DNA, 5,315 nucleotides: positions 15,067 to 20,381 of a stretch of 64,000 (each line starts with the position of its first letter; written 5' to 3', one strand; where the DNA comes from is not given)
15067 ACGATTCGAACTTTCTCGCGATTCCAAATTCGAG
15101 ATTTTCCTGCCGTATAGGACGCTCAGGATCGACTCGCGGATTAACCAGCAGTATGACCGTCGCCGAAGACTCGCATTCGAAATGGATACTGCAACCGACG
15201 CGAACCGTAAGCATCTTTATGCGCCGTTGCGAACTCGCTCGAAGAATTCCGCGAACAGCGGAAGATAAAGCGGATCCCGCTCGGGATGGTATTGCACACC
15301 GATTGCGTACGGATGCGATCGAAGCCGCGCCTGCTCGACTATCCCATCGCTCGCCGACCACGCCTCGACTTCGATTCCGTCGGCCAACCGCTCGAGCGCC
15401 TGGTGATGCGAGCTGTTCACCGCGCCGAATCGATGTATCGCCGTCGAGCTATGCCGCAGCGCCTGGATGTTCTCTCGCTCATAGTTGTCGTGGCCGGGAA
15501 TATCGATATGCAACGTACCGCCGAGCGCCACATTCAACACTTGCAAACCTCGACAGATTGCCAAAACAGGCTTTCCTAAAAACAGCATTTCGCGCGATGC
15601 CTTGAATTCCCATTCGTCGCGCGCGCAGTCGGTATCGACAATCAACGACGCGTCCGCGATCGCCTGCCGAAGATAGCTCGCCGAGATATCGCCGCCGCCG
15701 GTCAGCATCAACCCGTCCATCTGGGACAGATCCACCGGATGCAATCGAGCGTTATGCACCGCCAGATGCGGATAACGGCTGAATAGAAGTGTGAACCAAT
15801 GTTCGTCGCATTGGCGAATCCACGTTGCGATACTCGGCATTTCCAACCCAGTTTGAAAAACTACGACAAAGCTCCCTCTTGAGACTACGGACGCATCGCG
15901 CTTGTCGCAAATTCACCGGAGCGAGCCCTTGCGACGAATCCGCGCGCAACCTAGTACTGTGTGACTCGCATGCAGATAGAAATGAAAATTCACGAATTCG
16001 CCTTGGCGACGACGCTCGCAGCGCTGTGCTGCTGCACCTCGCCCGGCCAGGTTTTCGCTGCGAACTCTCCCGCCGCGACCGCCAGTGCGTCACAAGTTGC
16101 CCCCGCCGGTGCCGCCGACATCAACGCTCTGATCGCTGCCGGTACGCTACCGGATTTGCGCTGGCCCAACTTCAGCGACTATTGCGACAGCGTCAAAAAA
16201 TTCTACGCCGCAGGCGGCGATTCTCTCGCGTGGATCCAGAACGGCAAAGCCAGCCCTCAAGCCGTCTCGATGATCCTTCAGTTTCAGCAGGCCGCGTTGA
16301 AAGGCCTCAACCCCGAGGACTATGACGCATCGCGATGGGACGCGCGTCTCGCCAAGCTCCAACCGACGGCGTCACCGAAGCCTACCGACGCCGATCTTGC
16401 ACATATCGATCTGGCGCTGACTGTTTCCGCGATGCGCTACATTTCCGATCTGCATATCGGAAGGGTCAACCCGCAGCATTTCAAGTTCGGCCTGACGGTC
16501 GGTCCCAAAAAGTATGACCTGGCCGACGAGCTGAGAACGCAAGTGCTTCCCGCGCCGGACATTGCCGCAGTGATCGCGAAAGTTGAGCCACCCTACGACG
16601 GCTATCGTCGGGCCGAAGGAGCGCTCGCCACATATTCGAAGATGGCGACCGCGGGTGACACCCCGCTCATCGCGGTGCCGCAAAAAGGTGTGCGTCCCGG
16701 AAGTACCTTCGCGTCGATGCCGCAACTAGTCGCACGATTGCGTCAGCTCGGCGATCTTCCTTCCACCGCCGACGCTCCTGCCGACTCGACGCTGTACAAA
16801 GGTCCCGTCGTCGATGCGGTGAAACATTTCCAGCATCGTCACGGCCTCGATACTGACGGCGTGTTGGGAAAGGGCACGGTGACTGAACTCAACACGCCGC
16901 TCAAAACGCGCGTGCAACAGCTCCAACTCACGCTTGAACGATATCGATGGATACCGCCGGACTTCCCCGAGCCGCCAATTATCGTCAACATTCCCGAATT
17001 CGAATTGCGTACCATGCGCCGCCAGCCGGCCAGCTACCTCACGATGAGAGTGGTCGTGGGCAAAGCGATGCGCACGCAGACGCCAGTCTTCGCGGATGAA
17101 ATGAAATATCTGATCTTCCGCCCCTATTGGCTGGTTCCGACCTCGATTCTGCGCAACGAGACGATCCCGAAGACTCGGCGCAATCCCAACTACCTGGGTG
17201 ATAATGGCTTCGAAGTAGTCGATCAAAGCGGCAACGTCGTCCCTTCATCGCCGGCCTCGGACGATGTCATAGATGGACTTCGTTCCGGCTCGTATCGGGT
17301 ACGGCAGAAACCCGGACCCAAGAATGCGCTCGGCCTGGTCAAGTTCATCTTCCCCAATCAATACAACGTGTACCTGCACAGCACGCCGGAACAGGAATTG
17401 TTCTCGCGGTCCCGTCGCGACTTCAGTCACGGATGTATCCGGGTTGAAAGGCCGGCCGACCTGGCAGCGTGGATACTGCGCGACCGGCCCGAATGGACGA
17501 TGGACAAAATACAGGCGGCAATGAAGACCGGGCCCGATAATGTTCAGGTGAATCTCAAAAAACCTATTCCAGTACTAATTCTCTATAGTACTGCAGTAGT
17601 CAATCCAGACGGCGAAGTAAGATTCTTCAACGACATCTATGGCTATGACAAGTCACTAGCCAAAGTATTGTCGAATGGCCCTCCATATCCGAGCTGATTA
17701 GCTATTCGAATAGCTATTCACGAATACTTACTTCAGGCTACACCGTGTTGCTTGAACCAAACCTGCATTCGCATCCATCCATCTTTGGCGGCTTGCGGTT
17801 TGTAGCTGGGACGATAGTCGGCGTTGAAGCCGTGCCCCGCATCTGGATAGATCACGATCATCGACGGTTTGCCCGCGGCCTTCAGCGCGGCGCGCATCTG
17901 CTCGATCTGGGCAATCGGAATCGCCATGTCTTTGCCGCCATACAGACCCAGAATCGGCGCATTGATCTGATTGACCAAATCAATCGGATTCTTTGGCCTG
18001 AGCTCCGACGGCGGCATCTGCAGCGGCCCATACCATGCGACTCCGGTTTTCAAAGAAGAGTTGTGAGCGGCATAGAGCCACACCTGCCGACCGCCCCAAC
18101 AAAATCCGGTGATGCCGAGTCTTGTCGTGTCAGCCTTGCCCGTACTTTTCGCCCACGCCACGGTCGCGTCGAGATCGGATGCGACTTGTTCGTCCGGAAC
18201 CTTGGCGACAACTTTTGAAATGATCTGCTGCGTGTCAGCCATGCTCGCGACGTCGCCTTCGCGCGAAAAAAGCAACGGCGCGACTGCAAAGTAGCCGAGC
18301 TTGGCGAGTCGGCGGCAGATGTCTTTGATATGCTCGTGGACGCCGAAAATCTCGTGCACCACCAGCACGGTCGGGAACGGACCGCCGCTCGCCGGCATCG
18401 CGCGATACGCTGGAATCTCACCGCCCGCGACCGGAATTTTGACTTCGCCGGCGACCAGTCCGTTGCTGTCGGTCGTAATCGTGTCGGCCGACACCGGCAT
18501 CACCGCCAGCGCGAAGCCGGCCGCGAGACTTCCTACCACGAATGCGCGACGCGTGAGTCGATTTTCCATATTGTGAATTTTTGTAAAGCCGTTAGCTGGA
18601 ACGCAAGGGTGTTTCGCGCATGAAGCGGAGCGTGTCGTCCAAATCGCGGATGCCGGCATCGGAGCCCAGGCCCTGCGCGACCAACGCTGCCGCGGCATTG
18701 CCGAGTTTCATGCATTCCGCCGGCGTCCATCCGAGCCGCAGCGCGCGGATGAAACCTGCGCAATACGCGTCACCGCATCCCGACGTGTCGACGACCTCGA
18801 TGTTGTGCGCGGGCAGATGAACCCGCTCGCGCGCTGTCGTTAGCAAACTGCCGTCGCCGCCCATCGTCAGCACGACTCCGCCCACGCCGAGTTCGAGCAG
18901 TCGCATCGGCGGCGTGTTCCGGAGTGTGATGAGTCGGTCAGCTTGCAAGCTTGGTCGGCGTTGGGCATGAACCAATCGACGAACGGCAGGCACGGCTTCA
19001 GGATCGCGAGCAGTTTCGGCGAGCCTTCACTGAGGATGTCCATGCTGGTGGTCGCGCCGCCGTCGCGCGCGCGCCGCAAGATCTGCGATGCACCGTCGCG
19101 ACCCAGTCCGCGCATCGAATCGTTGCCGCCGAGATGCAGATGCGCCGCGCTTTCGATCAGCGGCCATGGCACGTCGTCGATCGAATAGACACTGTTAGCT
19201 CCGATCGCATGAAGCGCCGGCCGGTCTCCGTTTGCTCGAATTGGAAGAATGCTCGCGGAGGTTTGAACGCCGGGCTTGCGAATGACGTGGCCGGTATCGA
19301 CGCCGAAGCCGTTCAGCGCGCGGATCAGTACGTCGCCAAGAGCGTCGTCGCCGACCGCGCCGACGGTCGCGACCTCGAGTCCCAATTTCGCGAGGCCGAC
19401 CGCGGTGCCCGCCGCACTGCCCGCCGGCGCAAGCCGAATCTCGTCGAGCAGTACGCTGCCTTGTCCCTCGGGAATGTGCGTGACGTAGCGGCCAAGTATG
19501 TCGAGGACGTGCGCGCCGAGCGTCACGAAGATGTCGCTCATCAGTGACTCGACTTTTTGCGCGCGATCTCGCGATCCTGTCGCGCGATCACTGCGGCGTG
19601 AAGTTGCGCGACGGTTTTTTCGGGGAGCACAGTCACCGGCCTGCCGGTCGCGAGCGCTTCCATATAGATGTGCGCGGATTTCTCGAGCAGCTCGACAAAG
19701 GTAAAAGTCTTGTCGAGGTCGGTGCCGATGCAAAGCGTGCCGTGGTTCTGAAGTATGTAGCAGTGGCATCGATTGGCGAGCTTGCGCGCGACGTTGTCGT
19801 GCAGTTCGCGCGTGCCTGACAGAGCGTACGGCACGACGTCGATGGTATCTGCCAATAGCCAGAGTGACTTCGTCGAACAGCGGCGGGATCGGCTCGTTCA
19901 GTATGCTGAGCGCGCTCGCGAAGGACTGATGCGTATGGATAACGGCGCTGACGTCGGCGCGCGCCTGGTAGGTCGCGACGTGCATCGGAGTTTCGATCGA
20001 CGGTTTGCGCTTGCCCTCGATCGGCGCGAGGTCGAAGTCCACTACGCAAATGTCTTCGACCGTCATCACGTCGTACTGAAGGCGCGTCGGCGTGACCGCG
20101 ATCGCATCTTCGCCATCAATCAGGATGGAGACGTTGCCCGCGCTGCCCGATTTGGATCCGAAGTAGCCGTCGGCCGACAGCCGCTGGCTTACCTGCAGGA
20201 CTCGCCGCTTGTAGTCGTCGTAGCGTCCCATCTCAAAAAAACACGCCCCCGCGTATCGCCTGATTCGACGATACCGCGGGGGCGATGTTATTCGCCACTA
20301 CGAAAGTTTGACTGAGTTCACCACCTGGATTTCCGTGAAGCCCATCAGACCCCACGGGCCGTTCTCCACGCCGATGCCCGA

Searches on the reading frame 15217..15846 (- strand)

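Call 60: search_protein_families(library=pfam, proteins=[window:15217-15846:-], max_evalue=0.001)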
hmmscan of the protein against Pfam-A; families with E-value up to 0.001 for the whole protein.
window:15217-15846:- (209 aa): 2 families
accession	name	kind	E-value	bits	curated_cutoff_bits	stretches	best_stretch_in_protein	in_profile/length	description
PF07722.19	Peptidase_C26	-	1.1e-34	120.6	20.5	1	40-189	56-219/219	Peptidase C26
PF00117.34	GATase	-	1.1e-13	51.7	22.8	1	80-190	61-173/190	Glutamine amidotransferase class-I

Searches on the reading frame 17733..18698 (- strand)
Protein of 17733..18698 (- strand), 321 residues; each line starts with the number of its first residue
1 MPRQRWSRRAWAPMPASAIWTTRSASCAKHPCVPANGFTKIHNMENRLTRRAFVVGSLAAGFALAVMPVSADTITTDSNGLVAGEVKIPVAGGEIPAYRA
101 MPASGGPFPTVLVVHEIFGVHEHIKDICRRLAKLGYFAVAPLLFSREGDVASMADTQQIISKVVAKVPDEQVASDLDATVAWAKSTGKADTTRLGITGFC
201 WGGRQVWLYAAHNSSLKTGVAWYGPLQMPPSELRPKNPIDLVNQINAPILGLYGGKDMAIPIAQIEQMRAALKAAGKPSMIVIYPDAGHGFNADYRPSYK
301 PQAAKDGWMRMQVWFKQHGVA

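Call 60: search_protein_families(library=pfam, proteins=[window:17733-18698:-], max_evalue=0.001)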
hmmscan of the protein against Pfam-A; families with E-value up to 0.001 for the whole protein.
window:17733-18698:- (321 aa): 5 families
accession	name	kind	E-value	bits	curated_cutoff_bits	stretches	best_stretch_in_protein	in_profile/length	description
PF01738.24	DLH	-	2e-61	207.8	21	1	95-318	1-216/217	Dienelactone hydrolase family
PF00326.27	Peptidase_S9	-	5.3e-10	39.6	22.6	1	235-296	131-194/213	Prolyl oligopeptidase family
PF00561.26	Abhydrolase_1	-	4.4e-05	23.7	25.8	0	241-290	194-239/245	alpha/beta hydrolase fold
PF08840.17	BAAT_C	-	0.00013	22.5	20.9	0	227-300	95-169/210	BAAT / Acyl-CoA thioester hydrolase C terminal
PF07224.18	Chlorophyllase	-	0.00013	21.4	26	1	100-210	34-134/301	Chlorophyllase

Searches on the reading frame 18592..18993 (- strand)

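Call 60: search_protein_families(library=pfam, proteins=[window:18592-18993:-], max_evalue=0.001)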
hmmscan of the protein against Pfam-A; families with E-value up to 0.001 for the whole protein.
window:18592-18993:- (133 aa): 1 family
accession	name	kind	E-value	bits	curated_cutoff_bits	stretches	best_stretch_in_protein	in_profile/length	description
PF00294.29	PfkB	-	1.3e-17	64.5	25.8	1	34-113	217-297/302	pfkB family carbohydrate kinase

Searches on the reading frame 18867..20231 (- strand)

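Call 60: search_protein_families(library=pfam, proteins=[window:18867-20231:-], max_evalue=0.001)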
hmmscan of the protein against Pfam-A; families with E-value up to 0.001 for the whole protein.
window:18867-20231:- (454 aa): 2 families
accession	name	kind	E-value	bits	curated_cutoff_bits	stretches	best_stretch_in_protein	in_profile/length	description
PF00596.27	Aldolase_II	-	6.4e-26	91.8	22.2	1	25-124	14-116/183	Class II Aldolase and Adducin N-terminal domain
PF00294.29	PfkB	-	2.5e-18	66.9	25.8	1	250-435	14-201/302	pfkB family carbohydrate kinase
